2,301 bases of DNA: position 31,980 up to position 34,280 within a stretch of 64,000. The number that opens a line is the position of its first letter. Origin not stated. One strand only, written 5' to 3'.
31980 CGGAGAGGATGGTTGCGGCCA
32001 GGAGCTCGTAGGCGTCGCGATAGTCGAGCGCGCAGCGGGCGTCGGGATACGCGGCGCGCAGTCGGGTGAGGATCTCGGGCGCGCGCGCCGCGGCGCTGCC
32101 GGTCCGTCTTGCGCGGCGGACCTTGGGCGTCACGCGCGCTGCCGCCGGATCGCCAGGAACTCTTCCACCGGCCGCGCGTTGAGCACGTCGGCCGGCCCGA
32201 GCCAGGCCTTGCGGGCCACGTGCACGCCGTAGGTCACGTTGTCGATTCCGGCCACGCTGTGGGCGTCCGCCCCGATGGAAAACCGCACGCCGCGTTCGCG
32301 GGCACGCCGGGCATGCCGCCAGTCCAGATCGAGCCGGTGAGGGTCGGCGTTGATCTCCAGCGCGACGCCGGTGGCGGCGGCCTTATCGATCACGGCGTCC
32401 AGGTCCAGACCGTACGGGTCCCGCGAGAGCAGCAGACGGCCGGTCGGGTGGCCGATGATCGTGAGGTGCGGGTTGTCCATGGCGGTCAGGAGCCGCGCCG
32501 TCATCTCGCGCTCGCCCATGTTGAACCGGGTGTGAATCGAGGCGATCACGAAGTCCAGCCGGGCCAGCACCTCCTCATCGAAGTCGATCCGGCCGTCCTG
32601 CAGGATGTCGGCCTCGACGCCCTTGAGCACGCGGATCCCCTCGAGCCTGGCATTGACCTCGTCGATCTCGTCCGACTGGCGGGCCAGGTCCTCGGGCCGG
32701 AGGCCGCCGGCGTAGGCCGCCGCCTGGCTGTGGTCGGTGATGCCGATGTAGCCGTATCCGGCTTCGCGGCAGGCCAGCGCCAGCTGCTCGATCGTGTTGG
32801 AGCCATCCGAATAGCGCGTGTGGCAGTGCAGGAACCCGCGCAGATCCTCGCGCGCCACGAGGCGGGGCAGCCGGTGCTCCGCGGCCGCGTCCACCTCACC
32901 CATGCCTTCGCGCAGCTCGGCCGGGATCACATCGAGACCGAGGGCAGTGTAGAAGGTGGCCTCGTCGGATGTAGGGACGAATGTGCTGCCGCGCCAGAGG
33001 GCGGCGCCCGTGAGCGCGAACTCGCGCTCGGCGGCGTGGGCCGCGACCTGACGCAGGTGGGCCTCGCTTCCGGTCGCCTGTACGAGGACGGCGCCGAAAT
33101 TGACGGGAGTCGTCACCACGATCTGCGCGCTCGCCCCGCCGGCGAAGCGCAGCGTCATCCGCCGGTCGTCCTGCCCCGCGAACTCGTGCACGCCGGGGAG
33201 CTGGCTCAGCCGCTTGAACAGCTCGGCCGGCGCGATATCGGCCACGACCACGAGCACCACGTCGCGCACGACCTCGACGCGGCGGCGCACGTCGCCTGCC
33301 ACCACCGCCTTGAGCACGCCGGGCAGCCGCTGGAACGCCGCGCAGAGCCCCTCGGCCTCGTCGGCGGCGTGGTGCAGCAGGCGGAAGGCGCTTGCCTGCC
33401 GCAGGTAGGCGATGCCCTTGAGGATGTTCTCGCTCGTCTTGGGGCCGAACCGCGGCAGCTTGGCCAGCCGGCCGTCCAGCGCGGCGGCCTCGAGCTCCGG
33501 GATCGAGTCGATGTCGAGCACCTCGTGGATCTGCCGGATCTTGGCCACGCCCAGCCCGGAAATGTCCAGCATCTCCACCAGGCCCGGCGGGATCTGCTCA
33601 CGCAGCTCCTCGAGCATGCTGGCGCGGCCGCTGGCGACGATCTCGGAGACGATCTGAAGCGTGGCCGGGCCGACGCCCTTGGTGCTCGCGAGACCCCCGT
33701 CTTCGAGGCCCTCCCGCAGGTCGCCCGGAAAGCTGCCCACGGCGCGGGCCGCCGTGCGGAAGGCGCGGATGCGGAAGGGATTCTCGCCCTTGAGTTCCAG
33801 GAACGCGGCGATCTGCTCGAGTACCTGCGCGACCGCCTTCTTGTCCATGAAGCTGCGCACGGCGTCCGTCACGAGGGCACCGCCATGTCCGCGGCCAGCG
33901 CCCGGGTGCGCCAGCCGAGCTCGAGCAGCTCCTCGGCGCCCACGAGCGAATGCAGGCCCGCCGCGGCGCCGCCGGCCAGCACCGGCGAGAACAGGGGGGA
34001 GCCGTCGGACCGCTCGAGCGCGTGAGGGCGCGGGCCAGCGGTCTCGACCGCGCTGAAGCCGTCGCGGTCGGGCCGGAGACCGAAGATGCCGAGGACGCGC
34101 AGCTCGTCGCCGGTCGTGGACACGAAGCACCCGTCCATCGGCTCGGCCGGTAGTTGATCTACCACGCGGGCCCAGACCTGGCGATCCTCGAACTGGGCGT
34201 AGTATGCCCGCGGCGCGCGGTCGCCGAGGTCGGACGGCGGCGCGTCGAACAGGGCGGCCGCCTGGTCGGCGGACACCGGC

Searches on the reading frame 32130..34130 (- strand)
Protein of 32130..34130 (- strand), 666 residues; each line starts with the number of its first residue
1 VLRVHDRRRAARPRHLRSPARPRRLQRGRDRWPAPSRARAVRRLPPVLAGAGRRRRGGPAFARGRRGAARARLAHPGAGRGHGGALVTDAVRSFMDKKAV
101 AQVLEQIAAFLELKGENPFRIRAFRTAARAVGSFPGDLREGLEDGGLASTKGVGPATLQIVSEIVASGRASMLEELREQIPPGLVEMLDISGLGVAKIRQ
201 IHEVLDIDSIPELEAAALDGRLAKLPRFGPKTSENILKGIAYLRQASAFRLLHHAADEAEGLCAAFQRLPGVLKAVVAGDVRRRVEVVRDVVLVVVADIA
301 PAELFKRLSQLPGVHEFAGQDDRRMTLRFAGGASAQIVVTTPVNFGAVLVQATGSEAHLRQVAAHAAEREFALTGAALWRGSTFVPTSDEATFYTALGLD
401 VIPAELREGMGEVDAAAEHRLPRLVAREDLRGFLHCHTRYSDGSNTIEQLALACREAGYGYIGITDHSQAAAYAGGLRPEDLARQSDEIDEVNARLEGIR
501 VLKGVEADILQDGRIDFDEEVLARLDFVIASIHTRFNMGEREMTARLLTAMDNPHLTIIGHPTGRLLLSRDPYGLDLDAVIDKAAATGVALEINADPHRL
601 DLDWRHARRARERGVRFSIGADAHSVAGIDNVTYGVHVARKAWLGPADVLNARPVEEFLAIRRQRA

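Call 6: search_protein_families(library=pfam, proteins=[window:32130-34130:-], max_evalue=0.01)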
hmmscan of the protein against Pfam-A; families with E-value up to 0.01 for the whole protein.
window:32130-34130:- (666 aa): 4 families
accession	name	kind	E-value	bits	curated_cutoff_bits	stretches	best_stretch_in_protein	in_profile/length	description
PF14716.13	HHH_8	-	8.3e-15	55.4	30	1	95-169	1-72/73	Helix-hairpin-helix domain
PF02811.25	PHP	-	6.8e-11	43.2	26.4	1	434-541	2-101/164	PHP domain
PF14791.11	DNA_pol_B_thumb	-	1.1e-09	38.5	25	1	349-408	2-63/63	DNA polymerase beta thumb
PF14520.12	HHH_5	-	6.1e-08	33.5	27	1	186-239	3-54/57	Helix-hairpin-helix domain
